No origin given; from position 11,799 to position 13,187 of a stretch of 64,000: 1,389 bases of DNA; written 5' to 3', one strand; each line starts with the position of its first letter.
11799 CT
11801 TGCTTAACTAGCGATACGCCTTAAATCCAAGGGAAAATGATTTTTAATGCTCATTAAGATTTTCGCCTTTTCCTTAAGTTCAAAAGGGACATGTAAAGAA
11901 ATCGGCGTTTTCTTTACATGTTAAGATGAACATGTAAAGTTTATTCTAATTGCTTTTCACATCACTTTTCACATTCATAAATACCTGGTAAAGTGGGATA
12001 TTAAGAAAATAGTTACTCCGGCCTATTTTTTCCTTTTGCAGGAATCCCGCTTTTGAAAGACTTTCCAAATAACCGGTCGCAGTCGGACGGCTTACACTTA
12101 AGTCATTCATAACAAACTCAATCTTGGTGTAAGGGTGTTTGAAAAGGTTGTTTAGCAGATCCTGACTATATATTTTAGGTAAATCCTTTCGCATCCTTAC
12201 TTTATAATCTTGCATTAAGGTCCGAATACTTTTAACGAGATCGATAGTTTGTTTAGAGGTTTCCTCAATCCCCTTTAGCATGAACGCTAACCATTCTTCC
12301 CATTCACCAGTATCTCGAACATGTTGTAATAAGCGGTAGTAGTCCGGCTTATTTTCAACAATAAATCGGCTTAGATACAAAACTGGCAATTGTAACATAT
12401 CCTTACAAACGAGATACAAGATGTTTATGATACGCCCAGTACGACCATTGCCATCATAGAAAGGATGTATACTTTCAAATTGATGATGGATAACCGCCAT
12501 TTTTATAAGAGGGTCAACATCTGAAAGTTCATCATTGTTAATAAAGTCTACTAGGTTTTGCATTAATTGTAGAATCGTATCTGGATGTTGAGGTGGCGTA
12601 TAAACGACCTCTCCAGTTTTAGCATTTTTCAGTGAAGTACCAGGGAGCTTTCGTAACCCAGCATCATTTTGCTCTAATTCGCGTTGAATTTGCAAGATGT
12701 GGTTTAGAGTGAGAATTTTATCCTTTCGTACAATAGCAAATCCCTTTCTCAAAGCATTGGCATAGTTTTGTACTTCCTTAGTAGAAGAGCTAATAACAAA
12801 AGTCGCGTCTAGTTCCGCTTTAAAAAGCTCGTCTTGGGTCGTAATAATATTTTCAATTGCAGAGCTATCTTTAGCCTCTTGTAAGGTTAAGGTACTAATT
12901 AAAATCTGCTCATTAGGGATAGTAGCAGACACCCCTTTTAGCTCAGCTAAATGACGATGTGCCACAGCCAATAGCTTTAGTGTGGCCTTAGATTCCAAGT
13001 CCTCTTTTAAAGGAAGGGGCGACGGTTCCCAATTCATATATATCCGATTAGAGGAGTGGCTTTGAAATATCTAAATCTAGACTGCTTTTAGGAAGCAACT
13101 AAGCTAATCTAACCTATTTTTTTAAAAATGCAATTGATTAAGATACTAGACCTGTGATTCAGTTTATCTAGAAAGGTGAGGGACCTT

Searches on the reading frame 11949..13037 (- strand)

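Call 3: search_protein_families(library=pfam, proteins=[window:11949-13037:-], max_evalue=1)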
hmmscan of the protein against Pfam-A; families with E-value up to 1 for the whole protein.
window:11949-13037:- (363 aa): 9 families
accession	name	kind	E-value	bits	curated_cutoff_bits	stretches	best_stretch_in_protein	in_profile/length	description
PF13784.11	Fic_N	-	9.9e-28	96.5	26.7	1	20-100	1-81/82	Fic/DOC family N-terminal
PF21248.3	SoFic-like_C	-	4.4e-24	84.9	27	1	274-348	1-75/76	Protein adenylyltransferase SoFic-like, C-terminal domain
PF02661.23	Fic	-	4.8e-20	72.6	24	1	109-209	2-93/93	Fic/DOC family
PF01978.25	TrmB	-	0.024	14.9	25.6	1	300-340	19-59/68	Sugar-specific transcriptional regulator TrmB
PF03962.21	Mnd1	-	0.052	14.3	23.5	1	316-344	28-56/60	Mnd1 HTH domain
PF02262.21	Cbl_N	-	0.062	13.7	25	1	241-289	56-104/125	CBL proto-oncogene N-terminal domain 1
PF24033.1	DUF7342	-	0.065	13.7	31.6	1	311-356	25-70/150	Family of unknown function (DUF7342)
PF09339.16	HTH_IclR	-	0.087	13.1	22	1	312-336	27-51/52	IclR helix-turn-helix domain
PF14903.11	WG_beta_rep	-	0.1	13.1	25.6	0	182-196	11-25/35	WG containing repeat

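Call 4: search_protein_families(library=padloc, proteins=[window:11949-13037:-], max_evalue=1)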
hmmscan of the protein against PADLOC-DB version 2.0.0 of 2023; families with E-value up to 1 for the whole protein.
window:11949-13037:- (363 aa): 8 families
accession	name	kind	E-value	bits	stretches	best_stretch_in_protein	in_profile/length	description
PDLC03963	SoFic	-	1.1e-119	398.1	1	4-353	10-358/361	-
PDLC04840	PDC-S04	-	1.3e-15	55.8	1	48-239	9-198/227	-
PDLC04966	PDC-S24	-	1.7e-15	54.8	1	85-240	212-368/497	-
PDLC04836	PDC-S04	-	1.5e-14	51.8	1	106-248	86-217/244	-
PDLC04837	PDC-S04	-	6.6e-10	36.7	1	87-243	62-211/234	-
PDLC04839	PDC-S04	-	4.2e-08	31.1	1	155-212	104-162/205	-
PDLC04838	PDC-S04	-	8e-05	20.5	1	155-203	104-156/209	-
PDLC03683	HEase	-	0.024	12.2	1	288-340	122-171/234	homing endonuclease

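Call 5: search_protein_families(library=ncbifam, proteins=[window:11949-13037:-], max_evalue=1)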
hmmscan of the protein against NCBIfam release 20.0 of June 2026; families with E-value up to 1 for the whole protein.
window:11949-13037:- (363 aa): 6 families
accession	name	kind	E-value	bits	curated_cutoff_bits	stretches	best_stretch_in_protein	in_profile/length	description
NF046030.1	ProtAdlyltaseSoFic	equivalog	2.9e-112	375.2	550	1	7-354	12-356/361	protein adenylyltransferase Fic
TIGR02613.1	mob_myst_B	hypoth_equivalog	0.00038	20.4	124.4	1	182-210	114-142/186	mobile mystery protein B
NF041381.1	XopAC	subfamily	0.00081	18.2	450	1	83-203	277-405/451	XopAC/AvrAC family type III secretion system effector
NF008452.0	PRK11303.1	equivalog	0.0071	15.6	385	1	65-122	107-164/332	catabolite repressor/activator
NF053606.1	Sta1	subfamily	0.059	13.5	80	1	293-343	24-79/100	Sta1 family transcriptional regulator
NF040939.2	trans_reg_lrs14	equivalog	0.11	12.6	90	1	295-360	27-99/103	Lrs14 family HTH-type transcriptional regulator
